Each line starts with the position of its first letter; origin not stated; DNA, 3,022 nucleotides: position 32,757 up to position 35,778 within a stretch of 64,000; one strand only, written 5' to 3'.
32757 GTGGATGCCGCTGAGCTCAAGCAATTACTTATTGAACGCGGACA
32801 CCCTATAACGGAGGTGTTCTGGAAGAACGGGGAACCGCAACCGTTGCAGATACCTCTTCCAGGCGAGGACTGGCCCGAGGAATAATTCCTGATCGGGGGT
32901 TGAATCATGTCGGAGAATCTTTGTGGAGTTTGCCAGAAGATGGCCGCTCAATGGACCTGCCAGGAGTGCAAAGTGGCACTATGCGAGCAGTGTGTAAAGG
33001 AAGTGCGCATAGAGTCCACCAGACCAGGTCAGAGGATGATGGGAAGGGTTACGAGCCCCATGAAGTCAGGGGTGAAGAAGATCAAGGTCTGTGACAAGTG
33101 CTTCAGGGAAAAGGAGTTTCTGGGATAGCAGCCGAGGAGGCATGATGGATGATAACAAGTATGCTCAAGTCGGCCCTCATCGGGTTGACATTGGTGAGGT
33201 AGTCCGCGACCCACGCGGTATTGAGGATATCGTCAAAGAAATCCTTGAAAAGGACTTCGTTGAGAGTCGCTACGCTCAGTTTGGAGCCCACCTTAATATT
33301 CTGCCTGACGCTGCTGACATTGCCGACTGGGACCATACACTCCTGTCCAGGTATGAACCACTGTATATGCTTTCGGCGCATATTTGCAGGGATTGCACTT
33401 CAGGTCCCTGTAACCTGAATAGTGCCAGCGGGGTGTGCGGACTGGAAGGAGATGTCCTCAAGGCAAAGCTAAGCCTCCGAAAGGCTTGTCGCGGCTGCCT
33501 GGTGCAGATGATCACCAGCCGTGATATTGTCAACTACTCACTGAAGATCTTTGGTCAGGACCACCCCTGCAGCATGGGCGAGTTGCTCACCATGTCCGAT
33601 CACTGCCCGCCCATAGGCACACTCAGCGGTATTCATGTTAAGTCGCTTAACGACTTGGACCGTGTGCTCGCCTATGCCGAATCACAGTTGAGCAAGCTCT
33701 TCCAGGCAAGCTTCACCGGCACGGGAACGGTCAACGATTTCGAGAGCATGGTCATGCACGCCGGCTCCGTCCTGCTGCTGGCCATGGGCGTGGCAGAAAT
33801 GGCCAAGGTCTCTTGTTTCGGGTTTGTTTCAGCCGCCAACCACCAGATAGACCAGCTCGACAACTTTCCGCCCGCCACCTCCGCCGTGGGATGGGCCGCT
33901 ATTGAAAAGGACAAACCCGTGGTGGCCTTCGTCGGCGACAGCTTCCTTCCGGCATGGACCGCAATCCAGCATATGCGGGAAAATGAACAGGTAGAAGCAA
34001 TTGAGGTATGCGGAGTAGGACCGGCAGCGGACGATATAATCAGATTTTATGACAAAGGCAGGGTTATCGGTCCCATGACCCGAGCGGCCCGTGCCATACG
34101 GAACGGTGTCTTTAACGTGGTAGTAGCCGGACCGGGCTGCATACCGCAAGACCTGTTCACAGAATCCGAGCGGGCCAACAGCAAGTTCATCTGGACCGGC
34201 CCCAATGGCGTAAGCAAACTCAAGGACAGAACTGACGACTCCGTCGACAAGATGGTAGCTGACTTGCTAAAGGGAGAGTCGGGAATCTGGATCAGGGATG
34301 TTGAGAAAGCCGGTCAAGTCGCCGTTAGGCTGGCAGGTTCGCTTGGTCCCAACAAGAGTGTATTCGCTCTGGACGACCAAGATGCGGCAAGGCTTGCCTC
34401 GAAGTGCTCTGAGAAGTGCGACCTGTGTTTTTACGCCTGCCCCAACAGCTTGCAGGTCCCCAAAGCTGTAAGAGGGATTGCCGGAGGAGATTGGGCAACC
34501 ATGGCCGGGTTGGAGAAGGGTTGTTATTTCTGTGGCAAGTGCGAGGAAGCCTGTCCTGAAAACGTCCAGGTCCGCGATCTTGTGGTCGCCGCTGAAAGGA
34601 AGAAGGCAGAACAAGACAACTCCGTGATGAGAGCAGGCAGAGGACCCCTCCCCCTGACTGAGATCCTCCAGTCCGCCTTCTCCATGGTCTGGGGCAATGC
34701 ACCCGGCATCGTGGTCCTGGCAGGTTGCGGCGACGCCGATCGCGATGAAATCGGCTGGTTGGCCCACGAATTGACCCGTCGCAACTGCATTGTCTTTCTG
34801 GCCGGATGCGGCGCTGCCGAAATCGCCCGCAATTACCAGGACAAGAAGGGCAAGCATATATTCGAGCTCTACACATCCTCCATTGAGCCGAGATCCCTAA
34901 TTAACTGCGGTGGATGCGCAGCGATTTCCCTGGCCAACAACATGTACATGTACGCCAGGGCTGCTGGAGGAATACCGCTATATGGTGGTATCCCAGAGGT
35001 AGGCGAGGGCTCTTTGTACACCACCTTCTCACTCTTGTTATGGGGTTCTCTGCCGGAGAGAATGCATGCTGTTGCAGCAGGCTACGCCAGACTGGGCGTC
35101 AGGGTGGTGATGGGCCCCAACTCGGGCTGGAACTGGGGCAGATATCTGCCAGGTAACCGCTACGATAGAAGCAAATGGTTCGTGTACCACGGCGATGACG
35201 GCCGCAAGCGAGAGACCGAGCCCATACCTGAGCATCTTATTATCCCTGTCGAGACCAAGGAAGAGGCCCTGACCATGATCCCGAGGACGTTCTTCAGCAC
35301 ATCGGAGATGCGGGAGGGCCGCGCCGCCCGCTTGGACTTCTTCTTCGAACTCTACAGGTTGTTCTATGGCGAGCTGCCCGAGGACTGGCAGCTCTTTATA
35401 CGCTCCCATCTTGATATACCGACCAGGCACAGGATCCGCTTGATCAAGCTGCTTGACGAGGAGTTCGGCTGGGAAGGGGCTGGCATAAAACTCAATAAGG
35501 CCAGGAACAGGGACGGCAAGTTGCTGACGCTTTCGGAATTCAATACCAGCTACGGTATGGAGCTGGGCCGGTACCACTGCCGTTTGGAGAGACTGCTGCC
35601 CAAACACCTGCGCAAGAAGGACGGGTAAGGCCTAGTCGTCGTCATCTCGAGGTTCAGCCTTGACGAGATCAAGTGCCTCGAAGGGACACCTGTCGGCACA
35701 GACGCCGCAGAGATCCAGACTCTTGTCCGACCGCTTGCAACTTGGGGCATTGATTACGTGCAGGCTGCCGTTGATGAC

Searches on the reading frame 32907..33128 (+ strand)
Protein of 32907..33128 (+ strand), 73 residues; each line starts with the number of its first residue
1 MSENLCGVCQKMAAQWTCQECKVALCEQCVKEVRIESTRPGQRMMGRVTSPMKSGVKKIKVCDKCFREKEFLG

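Call 42: search_protein_families(library=pfam, proteins=[window:32907-33128:+], max_evalue=10)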
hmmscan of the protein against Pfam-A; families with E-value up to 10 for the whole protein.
window:32907-33128:+ (73 aa): 15 families
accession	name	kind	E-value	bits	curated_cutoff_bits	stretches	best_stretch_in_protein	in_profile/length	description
PF22586.1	ANCHR-like_BBOX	-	8.7e-06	26.2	27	1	5-33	1-28/39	ANCHR-like B-box zinc-binding domain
PF00643.29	zf-B_box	-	0.00028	21.4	24.1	1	3-31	3-31/42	B-box zinc finger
PF04438.22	zf-HIT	-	0.0015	18.7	24.7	1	3-26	2-24/30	HIT zinc finger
PF13920.12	zf-C3HC4_3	-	0.0033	17.6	27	1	3-36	2-35/49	Zinc finger, C3HC4 type (RING finger)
PF01363.27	FYVE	-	0.0075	16.8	27.8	1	6-68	11-64/67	FYVE zinc finger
PF22824.1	THAP9_C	-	0.029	14.4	24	1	8-68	43-102/186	DNA transposase THAP9, C-terminal domain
PF03107.22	C1_2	-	0.042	14.6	26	1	4-30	18-48/48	C1 domain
PF12602.13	FinO_N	-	0.045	14.2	25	1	47-70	29-52/63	Fertility inhibition protein N terminal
PF00130.28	C1_1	-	0.13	12.5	26.5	1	3-37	11-50/53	Phorbol esters/diacylglycerol binding domain (C1 domain)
PF25080.1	zf_RING-like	-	0.2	12.1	27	1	6-44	6-44/48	RING zinc finger-like domain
PF24921.1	RING_XB3-XBAT31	-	0.33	11.5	50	1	5-39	1-35/57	E3 ubiquitin-protein ligase XB3/XBAT31 RING finger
PF00569.23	ZZ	-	1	9.7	21.4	1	4-34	8-38/45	Zinc finger, ZZ type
PF14447.12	Prok-RING_4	-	1.5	9.2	27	1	61-71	20-30/46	Prokaryotic RING finger family 4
PF25299.1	ZZ_ADA2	-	2.4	8.8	27.5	0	6-30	1-30/48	ADA2 ZZ-type zing finger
PF05458.17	Siva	-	4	7.5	26.2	1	5-33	111-140/173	Cd27 binding protein (Siva)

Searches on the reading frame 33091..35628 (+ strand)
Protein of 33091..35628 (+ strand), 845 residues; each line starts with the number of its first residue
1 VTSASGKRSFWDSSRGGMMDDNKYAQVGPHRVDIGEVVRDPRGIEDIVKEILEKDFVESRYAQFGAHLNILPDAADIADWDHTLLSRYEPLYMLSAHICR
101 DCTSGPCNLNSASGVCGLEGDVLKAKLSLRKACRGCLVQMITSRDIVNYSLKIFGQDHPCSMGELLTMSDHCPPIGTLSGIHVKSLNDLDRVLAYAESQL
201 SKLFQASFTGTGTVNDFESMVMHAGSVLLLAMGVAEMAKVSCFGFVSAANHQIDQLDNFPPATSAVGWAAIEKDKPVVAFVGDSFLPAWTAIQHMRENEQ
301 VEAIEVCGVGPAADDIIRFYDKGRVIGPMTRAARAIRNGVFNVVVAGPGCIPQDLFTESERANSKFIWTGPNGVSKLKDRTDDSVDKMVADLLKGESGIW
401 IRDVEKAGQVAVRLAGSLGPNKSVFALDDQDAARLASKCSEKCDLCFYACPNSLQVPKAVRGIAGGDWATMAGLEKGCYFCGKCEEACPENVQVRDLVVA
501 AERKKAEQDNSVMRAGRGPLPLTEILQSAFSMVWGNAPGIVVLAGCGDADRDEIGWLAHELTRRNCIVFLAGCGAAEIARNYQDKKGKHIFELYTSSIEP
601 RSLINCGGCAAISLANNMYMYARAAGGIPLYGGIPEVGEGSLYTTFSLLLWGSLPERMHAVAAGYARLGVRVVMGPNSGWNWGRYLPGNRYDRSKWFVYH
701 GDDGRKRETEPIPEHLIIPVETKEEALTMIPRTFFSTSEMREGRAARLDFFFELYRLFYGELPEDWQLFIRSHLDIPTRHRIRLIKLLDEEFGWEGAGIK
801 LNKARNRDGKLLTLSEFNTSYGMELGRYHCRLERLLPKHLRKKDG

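Call 3: search_protein_families(library=pfam, proteins=[window:33091-35628:+])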
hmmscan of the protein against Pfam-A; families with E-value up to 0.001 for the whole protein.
window:33091-35628:+ (845 aa): 3 families
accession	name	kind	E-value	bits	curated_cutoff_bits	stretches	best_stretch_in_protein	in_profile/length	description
PF03063.25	Prismane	-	4e-15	55.9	27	2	186-580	129-399/513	Prismane/CO dehydrogenase family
PF13187.11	Fer4_9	-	4.4e-06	27.1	27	1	439-491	2-50/52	4Fe-4S dicluster domain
PF12838.12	Fer4_7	-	4e-05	24.4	27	1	439-492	2-52/52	4Fe-4S dicluster domain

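Call 36: search_solved_structures(query=window:33139-35628:+, show_alignments=2, max_evalue=1e-10)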
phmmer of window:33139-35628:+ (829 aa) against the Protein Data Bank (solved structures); distinct sequences matched with E-value up to 1e-10: 4.
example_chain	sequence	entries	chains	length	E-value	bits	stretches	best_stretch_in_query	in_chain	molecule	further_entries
8riu_A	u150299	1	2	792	1.7e-114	386.8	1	54-779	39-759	Acetyl-CoA decarbonylase/synthase complex subunit alpha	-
9c0q_A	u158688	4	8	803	3.1e-109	369.4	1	54-779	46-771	Acetyl-CoA decarbonylase/synthase complex subunit alpha 2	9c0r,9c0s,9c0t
31ox_C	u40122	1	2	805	3.9e-97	329.4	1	55-779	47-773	Acetyl-CoA decarbonylase/synthase complex subunit alpha 2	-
3cf4_A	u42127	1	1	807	9.4e-97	328.1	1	62-779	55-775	Acetyl-CoA decarboxylase/synthase alpha subunit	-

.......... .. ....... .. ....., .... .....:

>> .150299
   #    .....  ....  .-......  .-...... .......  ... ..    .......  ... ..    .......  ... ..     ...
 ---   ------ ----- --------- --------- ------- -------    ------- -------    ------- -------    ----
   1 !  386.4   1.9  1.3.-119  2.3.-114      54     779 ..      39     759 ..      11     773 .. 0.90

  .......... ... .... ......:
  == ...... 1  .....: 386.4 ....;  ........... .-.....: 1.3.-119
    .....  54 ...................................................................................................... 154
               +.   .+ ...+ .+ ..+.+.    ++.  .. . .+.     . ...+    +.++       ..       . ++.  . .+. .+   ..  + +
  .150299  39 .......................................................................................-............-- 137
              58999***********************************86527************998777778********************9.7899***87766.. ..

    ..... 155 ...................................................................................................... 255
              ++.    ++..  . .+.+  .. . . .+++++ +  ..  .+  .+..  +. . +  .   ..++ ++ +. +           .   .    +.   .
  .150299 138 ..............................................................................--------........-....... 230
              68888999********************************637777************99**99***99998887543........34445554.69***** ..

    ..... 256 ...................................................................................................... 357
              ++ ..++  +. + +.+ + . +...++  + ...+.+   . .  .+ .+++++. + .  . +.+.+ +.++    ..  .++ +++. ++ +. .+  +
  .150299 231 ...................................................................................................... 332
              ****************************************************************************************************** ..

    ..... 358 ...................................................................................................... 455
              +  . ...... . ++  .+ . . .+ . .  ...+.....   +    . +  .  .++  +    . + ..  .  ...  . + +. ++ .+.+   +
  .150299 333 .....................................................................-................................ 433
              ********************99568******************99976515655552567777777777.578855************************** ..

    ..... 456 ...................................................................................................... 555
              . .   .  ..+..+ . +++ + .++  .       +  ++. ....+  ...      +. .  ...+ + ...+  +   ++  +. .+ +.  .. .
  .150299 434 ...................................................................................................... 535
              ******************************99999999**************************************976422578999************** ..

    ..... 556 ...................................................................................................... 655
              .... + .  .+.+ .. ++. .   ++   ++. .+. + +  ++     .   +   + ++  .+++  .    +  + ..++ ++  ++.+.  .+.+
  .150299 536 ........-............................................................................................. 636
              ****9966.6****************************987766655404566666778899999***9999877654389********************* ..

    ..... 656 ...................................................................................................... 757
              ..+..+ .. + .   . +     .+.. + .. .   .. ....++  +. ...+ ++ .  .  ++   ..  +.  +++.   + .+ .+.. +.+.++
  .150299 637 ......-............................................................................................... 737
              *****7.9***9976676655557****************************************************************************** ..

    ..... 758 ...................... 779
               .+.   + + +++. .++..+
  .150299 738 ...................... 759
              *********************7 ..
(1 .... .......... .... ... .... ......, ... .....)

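Call 81: search_protein_families(library=ncbifam, proteins=[window:33139-35628:+], max_evalue=0.00001)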
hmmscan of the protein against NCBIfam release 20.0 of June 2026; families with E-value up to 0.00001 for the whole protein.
window:33139-35628:+ (829 aa): 1 family
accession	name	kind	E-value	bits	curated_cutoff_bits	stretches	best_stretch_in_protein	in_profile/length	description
TIGR00314.1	cdhA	equivalog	3.1e-143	478.3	781.3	1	55-780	38-759/784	CO dehydrogenase/acetyl-CoA synthase complex subunit alpha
